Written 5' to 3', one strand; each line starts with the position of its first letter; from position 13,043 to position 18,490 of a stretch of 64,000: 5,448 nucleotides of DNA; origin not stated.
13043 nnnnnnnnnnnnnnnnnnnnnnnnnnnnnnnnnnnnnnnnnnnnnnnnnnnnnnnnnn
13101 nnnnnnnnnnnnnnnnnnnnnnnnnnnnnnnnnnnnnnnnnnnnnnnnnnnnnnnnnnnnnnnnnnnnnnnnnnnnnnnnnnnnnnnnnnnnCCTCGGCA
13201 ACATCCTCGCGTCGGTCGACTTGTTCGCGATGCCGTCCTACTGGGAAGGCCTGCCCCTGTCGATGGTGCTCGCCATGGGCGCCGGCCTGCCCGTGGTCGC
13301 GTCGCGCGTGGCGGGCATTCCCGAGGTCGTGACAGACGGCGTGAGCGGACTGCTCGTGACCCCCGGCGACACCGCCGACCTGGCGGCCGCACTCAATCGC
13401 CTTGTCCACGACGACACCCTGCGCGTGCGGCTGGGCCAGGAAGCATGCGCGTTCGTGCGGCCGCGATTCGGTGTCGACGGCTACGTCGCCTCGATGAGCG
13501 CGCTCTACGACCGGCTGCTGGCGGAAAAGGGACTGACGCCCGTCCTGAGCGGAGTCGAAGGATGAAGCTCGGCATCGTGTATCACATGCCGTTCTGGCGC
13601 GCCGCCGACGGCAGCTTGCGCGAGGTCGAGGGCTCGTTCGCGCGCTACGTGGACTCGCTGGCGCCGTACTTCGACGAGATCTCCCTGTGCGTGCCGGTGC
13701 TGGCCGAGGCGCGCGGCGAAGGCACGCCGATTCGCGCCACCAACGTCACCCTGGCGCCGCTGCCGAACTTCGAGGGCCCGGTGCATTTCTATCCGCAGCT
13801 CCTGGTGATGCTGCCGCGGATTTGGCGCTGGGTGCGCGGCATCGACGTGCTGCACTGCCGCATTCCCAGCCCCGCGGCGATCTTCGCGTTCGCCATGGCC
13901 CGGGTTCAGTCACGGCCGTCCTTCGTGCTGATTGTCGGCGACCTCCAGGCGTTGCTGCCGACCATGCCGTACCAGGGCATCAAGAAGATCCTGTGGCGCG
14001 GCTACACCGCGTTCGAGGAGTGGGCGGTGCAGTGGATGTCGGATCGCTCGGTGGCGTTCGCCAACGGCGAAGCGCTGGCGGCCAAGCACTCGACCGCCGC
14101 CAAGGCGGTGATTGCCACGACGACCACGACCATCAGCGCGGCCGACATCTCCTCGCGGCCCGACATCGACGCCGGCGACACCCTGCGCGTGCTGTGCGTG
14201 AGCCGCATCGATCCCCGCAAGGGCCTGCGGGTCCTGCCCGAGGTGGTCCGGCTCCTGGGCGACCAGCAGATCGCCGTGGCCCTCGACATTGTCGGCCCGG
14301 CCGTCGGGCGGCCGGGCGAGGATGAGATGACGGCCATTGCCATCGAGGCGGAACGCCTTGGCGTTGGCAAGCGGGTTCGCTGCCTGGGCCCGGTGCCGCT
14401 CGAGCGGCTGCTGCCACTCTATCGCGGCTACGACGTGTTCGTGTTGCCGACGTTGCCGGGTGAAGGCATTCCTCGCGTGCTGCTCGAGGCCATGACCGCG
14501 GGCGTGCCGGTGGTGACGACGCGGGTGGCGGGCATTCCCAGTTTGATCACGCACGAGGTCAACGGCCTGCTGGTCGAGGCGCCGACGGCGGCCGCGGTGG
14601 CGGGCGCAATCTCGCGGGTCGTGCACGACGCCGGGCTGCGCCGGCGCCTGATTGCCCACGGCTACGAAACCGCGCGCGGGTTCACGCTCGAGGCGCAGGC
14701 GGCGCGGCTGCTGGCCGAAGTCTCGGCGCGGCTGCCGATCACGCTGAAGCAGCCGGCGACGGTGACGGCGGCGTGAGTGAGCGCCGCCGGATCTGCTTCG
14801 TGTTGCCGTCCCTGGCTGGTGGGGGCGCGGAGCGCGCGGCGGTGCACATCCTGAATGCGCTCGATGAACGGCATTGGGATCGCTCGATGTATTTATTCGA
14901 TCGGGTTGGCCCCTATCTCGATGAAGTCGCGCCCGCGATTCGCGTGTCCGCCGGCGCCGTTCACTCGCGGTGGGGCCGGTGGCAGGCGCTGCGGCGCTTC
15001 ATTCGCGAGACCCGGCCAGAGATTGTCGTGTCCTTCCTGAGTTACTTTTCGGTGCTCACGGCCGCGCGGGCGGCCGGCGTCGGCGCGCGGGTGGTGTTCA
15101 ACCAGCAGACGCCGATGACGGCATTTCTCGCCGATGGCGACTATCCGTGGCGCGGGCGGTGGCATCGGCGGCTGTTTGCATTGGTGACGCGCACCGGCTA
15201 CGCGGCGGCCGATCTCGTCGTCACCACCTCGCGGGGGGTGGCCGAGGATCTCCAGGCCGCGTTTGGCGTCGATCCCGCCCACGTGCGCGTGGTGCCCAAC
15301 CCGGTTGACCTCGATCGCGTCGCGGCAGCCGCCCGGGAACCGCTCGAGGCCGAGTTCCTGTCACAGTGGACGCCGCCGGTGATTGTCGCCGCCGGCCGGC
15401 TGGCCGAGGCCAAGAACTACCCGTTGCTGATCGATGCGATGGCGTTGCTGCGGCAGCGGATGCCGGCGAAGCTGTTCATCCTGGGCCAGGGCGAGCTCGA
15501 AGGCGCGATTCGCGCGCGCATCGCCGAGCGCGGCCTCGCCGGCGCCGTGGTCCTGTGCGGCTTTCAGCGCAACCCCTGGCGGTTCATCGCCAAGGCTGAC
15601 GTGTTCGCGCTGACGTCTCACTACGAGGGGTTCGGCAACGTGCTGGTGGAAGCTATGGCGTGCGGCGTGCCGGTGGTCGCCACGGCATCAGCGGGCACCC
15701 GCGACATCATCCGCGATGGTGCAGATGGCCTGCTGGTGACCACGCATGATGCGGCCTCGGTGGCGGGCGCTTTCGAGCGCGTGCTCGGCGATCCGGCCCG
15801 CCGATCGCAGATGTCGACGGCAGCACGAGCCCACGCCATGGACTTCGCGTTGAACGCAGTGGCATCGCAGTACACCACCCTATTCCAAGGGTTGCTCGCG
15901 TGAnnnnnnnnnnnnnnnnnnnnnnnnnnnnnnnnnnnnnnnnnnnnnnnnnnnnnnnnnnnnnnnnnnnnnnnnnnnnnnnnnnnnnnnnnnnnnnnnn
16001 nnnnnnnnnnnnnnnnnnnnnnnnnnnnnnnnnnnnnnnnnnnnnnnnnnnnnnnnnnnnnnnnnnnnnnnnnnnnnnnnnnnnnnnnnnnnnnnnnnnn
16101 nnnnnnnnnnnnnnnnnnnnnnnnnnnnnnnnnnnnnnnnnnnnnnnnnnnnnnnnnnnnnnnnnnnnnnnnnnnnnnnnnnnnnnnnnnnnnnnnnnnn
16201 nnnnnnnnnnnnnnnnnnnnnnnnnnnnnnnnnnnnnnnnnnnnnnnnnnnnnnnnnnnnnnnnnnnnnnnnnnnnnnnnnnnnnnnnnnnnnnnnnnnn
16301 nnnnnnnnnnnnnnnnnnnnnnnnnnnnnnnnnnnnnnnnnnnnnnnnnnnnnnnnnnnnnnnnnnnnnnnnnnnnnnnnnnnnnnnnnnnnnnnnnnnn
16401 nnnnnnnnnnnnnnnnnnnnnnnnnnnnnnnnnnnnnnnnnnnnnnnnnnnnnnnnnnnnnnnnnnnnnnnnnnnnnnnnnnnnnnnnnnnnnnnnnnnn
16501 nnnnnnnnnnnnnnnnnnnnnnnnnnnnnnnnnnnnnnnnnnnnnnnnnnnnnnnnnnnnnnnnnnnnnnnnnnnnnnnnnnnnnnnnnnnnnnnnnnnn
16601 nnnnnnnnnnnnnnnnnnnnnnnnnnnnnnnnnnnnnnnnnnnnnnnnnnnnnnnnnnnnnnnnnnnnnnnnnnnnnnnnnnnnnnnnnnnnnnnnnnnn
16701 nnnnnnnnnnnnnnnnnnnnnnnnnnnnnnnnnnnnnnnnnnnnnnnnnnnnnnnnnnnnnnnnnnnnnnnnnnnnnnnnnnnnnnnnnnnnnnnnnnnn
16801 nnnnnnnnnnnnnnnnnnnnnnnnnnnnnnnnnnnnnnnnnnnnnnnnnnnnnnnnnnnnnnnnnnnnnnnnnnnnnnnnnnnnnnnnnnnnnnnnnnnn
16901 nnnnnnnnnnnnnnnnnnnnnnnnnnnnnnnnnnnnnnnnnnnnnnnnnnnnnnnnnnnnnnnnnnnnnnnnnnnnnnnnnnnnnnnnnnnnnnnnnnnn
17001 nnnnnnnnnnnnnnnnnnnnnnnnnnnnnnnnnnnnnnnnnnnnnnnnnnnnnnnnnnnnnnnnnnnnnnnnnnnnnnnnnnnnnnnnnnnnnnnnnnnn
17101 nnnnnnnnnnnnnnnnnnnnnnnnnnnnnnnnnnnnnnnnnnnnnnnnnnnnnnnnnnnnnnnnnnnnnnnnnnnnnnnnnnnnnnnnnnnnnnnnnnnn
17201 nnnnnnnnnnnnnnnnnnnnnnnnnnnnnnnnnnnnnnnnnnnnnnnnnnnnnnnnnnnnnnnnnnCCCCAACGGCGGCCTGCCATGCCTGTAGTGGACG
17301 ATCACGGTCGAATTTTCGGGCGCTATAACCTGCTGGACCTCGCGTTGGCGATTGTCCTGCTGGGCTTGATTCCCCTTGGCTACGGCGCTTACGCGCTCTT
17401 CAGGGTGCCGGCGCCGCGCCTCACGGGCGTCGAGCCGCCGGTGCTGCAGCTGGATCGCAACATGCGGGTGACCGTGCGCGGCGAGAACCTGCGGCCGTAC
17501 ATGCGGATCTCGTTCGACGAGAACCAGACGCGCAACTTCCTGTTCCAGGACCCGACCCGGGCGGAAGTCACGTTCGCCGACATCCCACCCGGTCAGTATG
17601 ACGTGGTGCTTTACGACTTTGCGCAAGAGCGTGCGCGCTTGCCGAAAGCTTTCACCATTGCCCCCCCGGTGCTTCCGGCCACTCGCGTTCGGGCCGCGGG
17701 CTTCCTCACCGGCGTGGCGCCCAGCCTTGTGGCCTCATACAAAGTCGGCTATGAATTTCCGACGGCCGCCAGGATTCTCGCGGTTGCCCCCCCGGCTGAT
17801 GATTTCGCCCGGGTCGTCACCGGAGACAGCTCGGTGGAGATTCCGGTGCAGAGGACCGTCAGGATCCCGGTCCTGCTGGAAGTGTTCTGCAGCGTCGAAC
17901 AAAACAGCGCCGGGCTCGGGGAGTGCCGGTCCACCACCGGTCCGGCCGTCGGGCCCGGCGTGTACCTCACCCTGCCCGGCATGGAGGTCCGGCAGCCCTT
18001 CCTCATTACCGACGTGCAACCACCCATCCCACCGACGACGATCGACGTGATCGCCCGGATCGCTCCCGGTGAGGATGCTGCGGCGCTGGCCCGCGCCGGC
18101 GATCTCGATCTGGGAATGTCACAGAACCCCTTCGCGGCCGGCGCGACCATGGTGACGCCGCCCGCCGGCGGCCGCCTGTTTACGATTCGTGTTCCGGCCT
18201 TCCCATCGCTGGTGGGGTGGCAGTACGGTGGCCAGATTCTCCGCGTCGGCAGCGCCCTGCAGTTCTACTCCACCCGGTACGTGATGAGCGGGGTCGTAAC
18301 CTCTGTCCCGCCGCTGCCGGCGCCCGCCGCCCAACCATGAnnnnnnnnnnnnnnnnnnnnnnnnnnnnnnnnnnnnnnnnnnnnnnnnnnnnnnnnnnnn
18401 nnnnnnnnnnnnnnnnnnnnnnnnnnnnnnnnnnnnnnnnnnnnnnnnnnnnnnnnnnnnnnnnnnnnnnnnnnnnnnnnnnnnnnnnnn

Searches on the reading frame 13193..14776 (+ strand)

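Call 26: search_protein_families(library=pfam, proteins=[window:13193-14776:+], max_evalue=0.001)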
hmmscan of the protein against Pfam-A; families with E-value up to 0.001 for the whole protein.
window:13193-14776:+ (527 aa): 5 families
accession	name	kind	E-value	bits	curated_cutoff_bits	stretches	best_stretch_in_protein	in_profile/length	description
PF13692.12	Glyco_trans_1_4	-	1.1e-29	103.9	27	1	332-479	3-142/142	Glycosyl transferases group 1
PF00534.26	Glycos_transf_1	-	1.4e-29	103.3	26.4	1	329-492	14-171/172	Glycosyl transferases group 1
PF13524.12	Glyco_trans_1_2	-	3.5e-06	27.5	25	1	394-508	28-144/144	Glycosyl transferase-like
PF13439.12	Glyco_transf_4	-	0.00029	21.3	28.5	0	151-282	6-130/170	Glycosyltransferase Family 4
PF20706.3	GT4-conflict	-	0.00036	20.1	26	1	298-459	167-327/385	Family 4 Glycosyltransferase in conflict systems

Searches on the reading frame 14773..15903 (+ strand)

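Call 81: search_protein_families(library=pfam, proteins=[window:14773-15903:+], max_evalue=5)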
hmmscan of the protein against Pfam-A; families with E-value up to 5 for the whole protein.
window:14773-15903:+ (376 aa): 9 families
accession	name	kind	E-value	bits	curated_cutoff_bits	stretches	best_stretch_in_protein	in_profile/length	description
PF00534.26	Glycos_transf_1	-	1.4e-39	135.8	26.4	1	197-353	11-171/172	Glycosyl transferases group 1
PF13692.12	Glyco_trans_1_4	-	6.7e-36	124.1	27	1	202-340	2-142/142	Glycosyl transferases group 1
PF13439.12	Glyco_transf_4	-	4e-20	73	28.5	1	17-182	2-170/170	Glycosyltransferase Family 4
PF13579.12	Glyco_trans_4_4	-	3.5e-17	63.6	29.7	1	17-176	1-157/158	Glycosyl transferase 4-like domain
PF20706.3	GT4-conflict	-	2.6e-11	43.6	26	1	144-353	145-370/385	Family 4 Glycosyltransferase in conflict systems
PF13524.12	Glyco_trans_1_2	-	5.2e-07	30.2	25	1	285-355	61-129/144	Glycosyl transferase-like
PF04827.20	Plant_tran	-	0.011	15.8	22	1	18-178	19-175/205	Plant transposon protein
PF11249.13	DUF3047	-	0.11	12.5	27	1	126-173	129-176/198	Protein of unknown function (DUF3047)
PF04927.17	SMP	-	1.5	9.7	22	1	322-355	19-51/59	Seed maturation protein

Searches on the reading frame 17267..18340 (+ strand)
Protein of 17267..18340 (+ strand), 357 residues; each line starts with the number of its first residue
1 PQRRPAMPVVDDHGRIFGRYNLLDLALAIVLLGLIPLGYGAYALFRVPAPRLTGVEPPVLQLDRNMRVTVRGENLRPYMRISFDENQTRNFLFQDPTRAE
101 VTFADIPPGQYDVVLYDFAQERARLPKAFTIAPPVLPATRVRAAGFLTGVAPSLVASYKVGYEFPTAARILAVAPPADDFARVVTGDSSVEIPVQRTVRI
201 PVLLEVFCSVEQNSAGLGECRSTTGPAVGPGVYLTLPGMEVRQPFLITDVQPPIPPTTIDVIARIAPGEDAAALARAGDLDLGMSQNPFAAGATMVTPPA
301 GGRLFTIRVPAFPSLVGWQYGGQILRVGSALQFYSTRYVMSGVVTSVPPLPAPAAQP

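Call 21: search_protein_families(library=pfam, proteins=[window:17267-18340:+], max_evalue=0.001)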
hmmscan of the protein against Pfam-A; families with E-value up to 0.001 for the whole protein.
window:17267-18340:+ (357 aa): 1 family
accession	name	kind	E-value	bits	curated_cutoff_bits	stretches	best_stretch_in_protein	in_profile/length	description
PF14221.11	DUF4330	-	5e-08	33.7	27.6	1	7-108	1-99/167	Domain of unknown function (DUF4330)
